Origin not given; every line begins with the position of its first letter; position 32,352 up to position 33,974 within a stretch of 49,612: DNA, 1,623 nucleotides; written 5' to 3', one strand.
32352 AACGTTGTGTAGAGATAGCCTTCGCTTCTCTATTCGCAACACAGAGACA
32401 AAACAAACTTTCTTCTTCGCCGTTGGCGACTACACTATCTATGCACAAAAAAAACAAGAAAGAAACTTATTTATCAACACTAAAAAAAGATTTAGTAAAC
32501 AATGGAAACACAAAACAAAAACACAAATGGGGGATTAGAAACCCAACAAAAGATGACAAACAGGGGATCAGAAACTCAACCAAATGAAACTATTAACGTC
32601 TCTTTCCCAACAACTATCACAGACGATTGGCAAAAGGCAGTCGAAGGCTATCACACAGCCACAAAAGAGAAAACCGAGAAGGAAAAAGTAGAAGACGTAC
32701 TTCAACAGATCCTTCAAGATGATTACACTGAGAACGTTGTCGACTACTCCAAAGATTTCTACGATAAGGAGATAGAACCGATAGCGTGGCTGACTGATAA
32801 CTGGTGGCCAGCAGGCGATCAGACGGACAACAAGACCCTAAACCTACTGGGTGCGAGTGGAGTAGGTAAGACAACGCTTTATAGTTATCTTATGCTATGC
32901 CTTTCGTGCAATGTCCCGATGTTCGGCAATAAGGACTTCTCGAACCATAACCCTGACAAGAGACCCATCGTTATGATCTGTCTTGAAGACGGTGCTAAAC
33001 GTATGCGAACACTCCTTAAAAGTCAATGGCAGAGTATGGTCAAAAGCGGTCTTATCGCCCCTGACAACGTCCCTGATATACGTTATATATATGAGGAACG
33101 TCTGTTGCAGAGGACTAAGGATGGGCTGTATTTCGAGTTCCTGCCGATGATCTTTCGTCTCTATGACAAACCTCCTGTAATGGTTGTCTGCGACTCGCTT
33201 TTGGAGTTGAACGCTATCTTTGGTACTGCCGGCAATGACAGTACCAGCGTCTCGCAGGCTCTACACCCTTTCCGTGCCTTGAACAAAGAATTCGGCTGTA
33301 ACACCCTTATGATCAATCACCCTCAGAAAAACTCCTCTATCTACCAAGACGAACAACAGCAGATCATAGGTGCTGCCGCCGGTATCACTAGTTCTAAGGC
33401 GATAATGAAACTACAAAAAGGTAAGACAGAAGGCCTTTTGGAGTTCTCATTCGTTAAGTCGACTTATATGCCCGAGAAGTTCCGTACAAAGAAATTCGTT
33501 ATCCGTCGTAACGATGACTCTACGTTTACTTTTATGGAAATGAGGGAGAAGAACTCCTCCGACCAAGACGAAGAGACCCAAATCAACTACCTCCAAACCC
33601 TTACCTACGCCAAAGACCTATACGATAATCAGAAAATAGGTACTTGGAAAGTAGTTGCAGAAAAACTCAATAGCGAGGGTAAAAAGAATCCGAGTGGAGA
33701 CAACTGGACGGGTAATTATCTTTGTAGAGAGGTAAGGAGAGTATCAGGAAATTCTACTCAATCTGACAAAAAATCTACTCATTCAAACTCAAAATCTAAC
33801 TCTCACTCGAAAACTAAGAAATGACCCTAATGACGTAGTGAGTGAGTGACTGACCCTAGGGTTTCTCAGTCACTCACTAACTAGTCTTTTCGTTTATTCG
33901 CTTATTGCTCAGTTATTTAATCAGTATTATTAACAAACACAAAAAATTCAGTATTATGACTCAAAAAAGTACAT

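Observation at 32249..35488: RepA-like ATPase + zinc-finger/Toprim gene pair between two R-M systems, with no integrase, relaxase or origin genes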

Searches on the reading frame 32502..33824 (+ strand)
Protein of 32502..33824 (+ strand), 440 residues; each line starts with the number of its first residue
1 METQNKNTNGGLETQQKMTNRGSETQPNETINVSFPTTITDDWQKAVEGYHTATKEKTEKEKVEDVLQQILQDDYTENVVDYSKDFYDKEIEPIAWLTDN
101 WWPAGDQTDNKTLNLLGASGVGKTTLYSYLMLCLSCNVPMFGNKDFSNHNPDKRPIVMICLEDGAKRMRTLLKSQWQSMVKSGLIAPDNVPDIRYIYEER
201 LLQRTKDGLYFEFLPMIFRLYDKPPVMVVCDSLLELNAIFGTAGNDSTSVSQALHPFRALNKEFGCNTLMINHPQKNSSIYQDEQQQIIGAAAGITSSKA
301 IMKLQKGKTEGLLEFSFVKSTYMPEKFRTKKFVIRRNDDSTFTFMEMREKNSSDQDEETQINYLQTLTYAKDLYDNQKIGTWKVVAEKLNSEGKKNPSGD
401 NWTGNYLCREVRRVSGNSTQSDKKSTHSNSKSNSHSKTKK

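Call 4: search_protein_families(library=pfam, proteins=[window:32502-33824:+], max_evalue=0.1)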
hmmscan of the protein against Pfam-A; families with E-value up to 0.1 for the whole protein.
window:32502-33824:+ (440 aa): 7 families
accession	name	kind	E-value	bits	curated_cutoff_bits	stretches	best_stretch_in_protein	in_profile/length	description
PF13481.12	AAA_25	-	1.1e-17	64.7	27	1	82-278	10-194/195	AAA domain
PF11288.14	DUF3089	-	0.016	15.2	23.4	1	145-178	85-118/207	Protein of unknown function (DUF3089)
PF03193.22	RsgA_GTPase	-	0.035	14.4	30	1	108-131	104-127/174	RsgA GTPase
PF20720.3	nSTAND3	-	0.037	14.2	27.2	0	109-135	16-42/155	Novel STAND NTPase 3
PF20552.4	HTH_62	-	0.05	14.1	27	1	385-413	41-69/72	Recombinase-like helix-turn-helix domain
PF10273.14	WGG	-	0.071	14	26.8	0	46-84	38-75/80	Pre-rRNA-processing protein TSR2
PF00005.33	ABC_tran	-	0.078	14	25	0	110-131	11-32/137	ABC transporter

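Call 11: search_protein_families(library=ncbifam, proteins=[window:32502-33824:+], max_evalue=0.1)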
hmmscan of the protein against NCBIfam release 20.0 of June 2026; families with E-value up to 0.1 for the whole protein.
window:32502-33824:+ (440 aa): 4 families
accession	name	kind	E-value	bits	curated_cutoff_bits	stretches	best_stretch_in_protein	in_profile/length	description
NF008039.0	PRK10771.1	equivalog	0.036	13.5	298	1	111-162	26-79/234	thiamine ABC transporter ATP-binding protein ThiQ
NF011525.0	PRK14964.1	equivalog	0.036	12.9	554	1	112-137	37-62/493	DNA polymerase III subunits gamma and tau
TIGR01277.1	thiQ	equivalog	0.097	12.3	245.05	0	111-162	25-78/213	thiamine ABC transporter ATP-binding protein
TIGR01187.1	potA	subfamily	0.098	11.7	355.6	0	115-159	1-47/325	polyamine ABC transporter ATP-binding protein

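Call 12: search_protein_families(library=padloc, proteins=[window:32502-33824:+], max_evalue=0.01)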
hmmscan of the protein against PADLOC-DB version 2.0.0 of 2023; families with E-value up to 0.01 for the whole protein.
window:32502-33824:+ (440 aa): 0 families

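Call 13: search_protein_families(library=phrogs, proteins=[window:32502-33824:+], max_evalue=0.01)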
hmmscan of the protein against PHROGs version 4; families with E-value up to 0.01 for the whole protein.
window:32502-33824:+ (440 aa): 1 family
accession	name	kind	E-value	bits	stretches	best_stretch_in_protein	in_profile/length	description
phrog_3123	-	unknown function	1.8e-08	34.5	1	50-337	286-571/583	-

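Call 15: find_homologous_proteins(query=window:32502-33824:+)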
Query window:32502-33824:+ (440 aa): 5 proteins with E <= 0.001 among 3939 candidates.
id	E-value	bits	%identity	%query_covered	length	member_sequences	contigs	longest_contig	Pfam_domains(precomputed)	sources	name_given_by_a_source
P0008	2.5e-264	895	91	96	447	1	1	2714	PF13481.13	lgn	-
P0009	4.0e-262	887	93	94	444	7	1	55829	PF13481.13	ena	-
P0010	2.0e-258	875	88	100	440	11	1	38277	PF13481.13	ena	-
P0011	4.3e-247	838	82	100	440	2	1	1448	PF13481.13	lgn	-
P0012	2.1e-115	404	47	89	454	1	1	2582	PF13481.13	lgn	-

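Call 16: find_encoding_contigs(protein=P0009, flank=10000, max_places=4)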
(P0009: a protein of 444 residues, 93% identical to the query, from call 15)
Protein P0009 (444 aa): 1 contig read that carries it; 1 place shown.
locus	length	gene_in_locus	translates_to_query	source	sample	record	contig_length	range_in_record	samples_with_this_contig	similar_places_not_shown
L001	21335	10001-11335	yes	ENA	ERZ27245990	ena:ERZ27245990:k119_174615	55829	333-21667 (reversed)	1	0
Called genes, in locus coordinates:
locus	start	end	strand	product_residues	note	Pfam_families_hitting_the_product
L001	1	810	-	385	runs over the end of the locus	PF16115:DUF4831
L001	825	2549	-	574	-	PF14903:WG_beta_rep (faint)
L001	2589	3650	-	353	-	PF04371:PAD_porph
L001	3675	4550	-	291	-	PF00795:CN_hydrolase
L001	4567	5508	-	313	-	PF00892:EamA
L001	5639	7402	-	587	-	PF00575:S1 (weak), PF13509:S1_2 (faint), PF21710:Spt6_S1 (faint), PF23459:S1_RRP5 (faint), PF00575:S1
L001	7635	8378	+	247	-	PF09553:RE_Eco47II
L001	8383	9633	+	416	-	PF00145:DNA_methylase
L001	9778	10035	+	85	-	-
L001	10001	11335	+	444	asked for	PF13481:AAA_25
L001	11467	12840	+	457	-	PF19898:DUF6371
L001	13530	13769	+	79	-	-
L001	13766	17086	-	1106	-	PF02384:N6_Mtase (weak), PF01170:UPF0020 (faint), PF20473:MmeI_Mtase, PF07669:Eco57I, PF12950:TaqI_C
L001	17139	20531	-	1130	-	PF13091:PLDc_2 (weak), PF00176:SNF2-rel_dom (weak), PF00270:DEAD (faint), PF04851:ResIII, PF00271:Helicase_C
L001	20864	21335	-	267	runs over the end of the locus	?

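Call 17: find_encoding_contigs(protein=P0010, flank=10000, max_places=4)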
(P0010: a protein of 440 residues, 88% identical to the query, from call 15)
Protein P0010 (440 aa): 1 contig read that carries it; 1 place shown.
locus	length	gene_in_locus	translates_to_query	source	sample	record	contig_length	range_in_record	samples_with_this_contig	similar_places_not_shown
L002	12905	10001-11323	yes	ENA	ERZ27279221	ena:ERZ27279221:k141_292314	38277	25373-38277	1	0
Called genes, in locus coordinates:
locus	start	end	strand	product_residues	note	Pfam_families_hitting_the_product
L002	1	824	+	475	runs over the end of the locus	-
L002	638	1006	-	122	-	-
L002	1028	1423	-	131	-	PF18291:HU-HIG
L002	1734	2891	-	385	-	PF16115:DUF4831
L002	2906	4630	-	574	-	PF14903:WG_beta_rep (faint)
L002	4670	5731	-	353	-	PF04371:PAD_porph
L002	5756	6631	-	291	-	PF00795:CN_hydrolase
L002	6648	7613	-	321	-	PF00892:EamA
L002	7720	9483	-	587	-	PF00575:S1 (weak), PF13509:S1_2 (faint), PF21710:Spt6_S1 (faint), PF23459:S1_RRP5 (faint), PF00575:S1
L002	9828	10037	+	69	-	-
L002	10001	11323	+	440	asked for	PF13481:AAA_25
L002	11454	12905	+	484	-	?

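Call 23: search_solved_structures(query=window:32502-33824:+, max_evalue=1)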
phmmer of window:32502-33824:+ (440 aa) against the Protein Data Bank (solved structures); distinct sequences matched with E-value up to 1: 0.

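Call 53: predict_structure(alignment_id=A6)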
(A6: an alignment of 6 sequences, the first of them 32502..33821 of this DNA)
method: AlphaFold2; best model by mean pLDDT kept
length: 440 residues; sequences in the alignment: 6
mean_pLDDT: 48.9   pTM: 0.41
mean pLDDT of the five models: 48.9, 48.5, 48.2, 47.5, 41.3
residues with pLDDT >= 90: 1; 70-90: 91; 50-70: 95; < 50: 253
segments of 3 or more residues with pLDDT < 50: 1-122, 232-239, 241-251, 272-358, 417-440
pLDDT, mean of each block of 10 residues (from residue 1): 26 22 23 25 31 36 39 35 28 33 35 42 54 58 55 67 65 66 63 72 72 78 70 47 40 62 66 39 27 26 41 39 38 37 35 42 76 72 87 82 87 57 26 28
secondary structure, 60 per line:
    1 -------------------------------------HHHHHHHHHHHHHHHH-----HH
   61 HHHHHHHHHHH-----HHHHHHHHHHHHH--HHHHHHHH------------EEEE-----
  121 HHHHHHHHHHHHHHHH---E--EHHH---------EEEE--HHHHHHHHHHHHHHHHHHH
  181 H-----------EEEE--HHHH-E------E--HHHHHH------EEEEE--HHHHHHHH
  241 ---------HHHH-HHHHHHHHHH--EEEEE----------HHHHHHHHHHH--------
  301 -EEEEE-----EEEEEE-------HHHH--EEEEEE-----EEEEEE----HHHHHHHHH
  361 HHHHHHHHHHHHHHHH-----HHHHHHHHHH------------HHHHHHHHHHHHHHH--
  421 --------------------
elements in order: H38-53 H59-71 H77-89 H92-99 E112-115 H121-136 E156-159 H162-181 E193-196 H199-202 H214-219 E226-230 H233-240 H250-253 H255-264 E267-271 H282-292 E302-306 E312-317 H325-328 E331-336 E342-347 H352-376 H382-391 H404-418

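Call 100: search_solved_structures(query=A4, max_evalue=10)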
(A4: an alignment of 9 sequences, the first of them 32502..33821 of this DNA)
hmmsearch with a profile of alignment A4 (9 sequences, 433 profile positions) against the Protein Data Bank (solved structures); distinct sequences matched with E-value up to 10: 26.
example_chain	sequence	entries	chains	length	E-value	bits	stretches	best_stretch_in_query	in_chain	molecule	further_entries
8e2l_C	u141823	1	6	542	0.00083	21.5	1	252-308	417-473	Twinkle mtDNA helicase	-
7t8b_A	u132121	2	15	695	0.0019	20.3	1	255-308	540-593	Twinkle mtDNA helicase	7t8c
2f1h_A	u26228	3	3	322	0.0053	18.8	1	115-290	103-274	DNA repair and recombination protein radA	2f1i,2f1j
2gdj_A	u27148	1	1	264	0.0083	18.2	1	115-290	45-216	DNA repair and recombination protein radA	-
4dc9_A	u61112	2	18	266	0.0085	18.1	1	115-290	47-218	DNA repair and recombination protein radA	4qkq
3ntu_A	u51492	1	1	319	0.012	17.7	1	115-291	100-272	DNA repair and recombination protein radA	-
1t4g_A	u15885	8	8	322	0.014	17.4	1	115-290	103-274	DNA repair and recombination protein radA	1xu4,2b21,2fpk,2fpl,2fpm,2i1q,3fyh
7tch_B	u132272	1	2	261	0.018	17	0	246-274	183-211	Bacitracin export ATP-binding protein BceA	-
7tcg_B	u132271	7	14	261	0.019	17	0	246-274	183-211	Bacitracin export ATP-binding protein BceA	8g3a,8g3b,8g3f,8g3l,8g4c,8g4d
8s5g_B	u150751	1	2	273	0.022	16.8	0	246-274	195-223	Bacitracin export ATP-binding protein BceA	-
3etl_A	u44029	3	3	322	0.036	16.1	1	114-306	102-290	DNA repair and recombination protein radA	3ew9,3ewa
7aoi_XQ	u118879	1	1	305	0.096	14.7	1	55-148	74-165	GTP-binding protein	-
6yxx_EM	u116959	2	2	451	0.17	13.8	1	55-148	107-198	GTP-binding protein, putative | Mtg1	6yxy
8vow_A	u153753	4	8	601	0.26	13.2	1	71-131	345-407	ABC-type bacteriocin transporter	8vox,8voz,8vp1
8vp9_A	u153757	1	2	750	0.31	13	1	71-131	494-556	ABC-type bacteriocin transporter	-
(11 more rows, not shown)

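Call 113: search_protein_representatives(protein=window:32502-33821:+)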
Query: 440 residues. Proteins with E-value up to 0.001 (for the whole library): 67; up to 1e-10: 6; up to 1e-30: 2. The best 67 are listed.
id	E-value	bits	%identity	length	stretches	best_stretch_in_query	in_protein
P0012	6.8e-116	403.9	48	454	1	22-415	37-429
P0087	6.5e-104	364.4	48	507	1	52-415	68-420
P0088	1.4e-28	116.2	26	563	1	20-390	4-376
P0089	2.8e-18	82.3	28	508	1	57-409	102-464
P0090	7.7e-16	74.3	26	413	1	7-415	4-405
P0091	1.9e-15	73.0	25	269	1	96-323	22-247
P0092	3.1e-10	55.8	26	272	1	96-337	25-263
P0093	6.1e-10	54.8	28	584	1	65-320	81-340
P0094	7.9e-09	51.2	28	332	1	115-350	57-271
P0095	2.5e-08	49.5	25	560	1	23-408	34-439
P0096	2.5e-07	46.2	26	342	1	114-346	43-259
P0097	6.7e-07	44.8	28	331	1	209-360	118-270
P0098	8.7e-07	44.4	24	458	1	20-413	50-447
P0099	1.0e-06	44.2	25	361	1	115-397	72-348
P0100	1.5e-06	43.6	23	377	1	114-344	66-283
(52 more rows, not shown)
